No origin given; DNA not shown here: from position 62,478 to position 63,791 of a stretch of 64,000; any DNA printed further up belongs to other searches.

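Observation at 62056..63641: Integrase co-oriented with the array (inverted-intI configuration) with candidate attI directly downstream of intI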

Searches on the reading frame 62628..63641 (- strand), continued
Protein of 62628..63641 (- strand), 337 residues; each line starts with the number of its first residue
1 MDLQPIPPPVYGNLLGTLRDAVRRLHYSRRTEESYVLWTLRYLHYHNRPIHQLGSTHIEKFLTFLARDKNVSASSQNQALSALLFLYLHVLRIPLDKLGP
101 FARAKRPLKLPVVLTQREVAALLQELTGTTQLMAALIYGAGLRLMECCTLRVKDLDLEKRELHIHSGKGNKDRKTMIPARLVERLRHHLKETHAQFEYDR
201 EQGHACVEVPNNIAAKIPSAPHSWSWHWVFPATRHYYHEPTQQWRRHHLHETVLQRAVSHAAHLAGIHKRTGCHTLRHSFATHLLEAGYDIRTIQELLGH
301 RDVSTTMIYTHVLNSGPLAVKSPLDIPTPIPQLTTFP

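Call 51: find_encoding_contigs(protein=P0020, flank=10000, max_places=1)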
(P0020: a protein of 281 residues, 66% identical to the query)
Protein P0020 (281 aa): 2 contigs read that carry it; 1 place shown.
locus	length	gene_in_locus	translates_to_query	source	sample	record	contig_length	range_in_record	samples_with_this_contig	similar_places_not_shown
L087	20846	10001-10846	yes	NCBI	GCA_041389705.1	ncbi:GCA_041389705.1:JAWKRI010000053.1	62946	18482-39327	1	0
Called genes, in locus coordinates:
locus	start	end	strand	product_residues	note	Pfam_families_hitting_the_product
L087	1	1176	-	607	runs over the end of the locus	-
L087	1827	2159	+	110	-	-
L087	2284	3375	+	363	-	PF00156:Pribosyltran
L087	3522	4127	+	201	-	-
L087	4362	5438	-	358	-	PF03372:Exo_endo_phos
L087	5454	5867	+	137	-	-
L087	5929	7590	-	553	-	PF13354:Beta-lactamase2 (faint), PF02113:Peptidase_S13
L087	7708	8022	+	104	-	PF08308:PEGA (weak)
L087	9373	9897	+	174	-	-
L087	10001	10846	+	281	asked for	PF13495:Phage_int_SAM_4, PF00589:Phage_integrase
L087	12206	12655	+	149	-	-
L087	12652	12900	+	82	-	-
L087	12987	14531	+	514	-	PF00069:Pkinase, PF07714:PK_Tyr_Ser-Thr, PF01636:APH (faint), PF03109:ABC1 (faint)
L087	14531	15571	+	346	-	-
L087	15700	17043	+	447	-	PF00067:p450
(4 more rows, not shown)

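Call 72: find_related_loci(query=window:62628-63641:-, collection=metagenome_contigs, flank=6000)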
Query window:62628-63641:- (337 aa) in metagenome_contigs; peptide patterns used: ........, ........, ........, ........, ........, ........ (x = any residue, [..] = any of these).
600 stretches matched a pattern (row limit reached: there are more); 568 encode a relative of the query (tblastn E <= 1e-3); the best 80 are kept; 80 distinct loci.
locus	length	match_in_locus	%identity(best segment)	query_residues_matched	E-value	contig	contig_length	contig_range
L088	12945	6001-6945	57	13-326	2e-114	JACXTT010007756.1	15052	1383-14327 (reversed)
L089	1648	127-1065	58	14-325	1e-121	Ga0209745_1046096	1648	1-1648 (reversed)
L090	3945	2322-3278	56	9-326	8e-115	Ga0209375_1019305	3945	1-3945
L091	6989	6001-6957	56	9-326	7e-113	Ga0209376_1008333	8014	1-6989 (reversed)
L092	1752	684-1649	57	5-325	1e-119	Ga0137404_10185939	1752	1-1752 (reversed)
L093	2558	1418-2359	56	13-325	3e-116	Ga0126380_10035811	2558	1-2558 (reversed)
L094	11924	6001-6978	57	4-325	3e-111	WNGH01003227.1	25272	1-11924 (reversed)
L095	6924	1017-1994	57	4-325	3e-111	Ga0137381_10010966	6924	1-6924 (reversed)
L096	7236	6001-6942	56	13-325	4e-109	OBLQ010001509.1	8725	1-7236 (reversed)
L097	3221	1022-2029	54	4-337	3e-111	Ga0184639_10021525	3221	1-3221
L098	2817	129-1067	57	14-325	3e-112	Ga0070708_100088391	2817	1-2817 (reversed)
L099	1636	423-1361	55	14-325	7e-116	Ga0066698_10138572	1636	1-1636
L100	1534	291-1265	55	13-332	8e-115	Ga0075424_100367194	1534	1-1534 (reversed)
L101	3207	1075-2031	54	5-325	5e-109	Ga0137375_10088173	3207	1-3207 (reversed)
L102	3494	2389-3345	54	4-325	6e-108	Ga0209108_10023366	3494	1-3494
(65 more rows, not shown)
